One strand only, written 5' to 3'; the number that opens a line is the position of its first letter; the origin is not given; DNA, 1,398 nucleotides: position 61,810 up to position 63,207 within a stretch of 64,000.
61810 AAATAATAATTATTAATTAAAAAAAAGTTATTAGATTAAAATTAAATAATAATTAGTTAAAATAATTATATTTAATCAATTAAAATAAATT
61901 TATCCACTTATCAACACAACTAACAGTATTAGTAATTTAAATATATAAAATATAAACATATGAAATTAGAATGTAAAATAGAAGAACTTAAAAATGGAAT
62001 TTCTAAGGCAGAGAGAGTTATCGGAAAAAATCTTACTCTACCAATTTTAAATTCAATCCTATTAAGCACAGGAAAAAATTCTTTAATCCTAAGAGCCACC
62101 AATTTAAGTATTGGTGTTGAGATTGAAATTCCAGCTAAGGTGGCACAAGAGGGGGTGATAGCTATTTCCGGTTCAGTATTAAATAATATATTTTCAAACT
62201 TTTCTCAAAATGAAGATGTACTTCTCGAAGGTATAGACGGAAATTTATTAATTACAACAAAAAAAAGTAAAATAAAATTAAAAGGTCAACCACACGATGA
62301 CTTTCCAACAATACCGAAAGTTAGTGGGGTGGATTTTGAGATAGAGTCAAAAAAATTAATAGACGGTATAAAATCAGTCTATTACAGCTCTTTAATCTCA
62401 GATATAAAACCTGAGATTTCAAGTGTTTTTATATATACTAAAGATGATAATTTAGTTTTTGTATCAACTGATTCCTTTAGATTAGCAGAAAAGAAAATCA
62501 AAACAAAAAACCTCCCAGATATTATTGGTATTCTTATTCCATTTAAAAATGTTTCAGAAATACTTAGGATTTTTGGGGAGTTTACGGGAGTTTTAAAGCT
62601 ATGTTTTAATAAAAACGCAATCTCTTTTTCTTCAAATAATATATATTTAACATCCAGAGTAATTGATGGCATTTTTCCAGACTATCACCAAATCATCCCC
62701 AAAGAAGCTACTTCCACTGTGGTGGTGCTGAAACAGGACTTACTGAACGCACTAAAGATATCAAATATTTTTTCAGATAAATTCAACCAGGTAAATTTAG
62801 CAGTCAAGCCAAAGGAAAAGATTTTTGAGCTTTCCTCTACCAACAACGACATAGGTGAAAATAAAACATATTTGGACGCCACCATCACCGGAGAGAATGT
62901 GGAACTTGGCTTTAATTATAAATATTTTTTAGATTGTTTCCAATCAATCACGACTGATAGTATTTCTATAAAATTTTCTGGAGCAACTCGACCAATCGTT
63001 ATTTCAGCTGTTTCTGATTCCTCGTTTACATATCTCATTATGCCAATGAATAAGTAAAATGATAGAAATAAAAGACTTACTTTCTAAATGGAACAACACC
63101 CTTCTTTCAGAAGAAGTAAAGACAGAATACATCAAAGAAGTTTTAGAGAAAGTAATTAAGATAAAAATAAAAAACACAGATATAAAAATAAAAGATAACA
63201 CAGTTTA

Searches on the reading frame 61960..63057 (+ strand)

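Call 22: search_protein_families(library=pfam, proteins=[window:61960-63057:+], max_evalue=0.00001)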
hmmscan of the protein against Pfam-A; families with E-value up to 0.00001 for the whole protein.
window:61960-63057:+ (365 aa): 3 families
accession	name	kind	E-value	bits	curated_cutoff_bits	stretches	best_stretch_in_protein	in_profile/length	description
PF02768.20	DNA_pol3_beta_3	-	4.1e-28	98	27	1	244-363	2-120/121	DNA polymerase III beta subunit, C-terminal domain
PF00712.24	DNA_pol3_beta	-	7.3e-23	81.4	24.4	1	1-119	1-120/120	DNA polymerase III beta subunit, N-terminal domain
PF02767.21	DNA_pol3_beta_2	-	1.6e-21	77.1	27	1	127-241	1-116/116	DNA polymerase III beta subunit, central domain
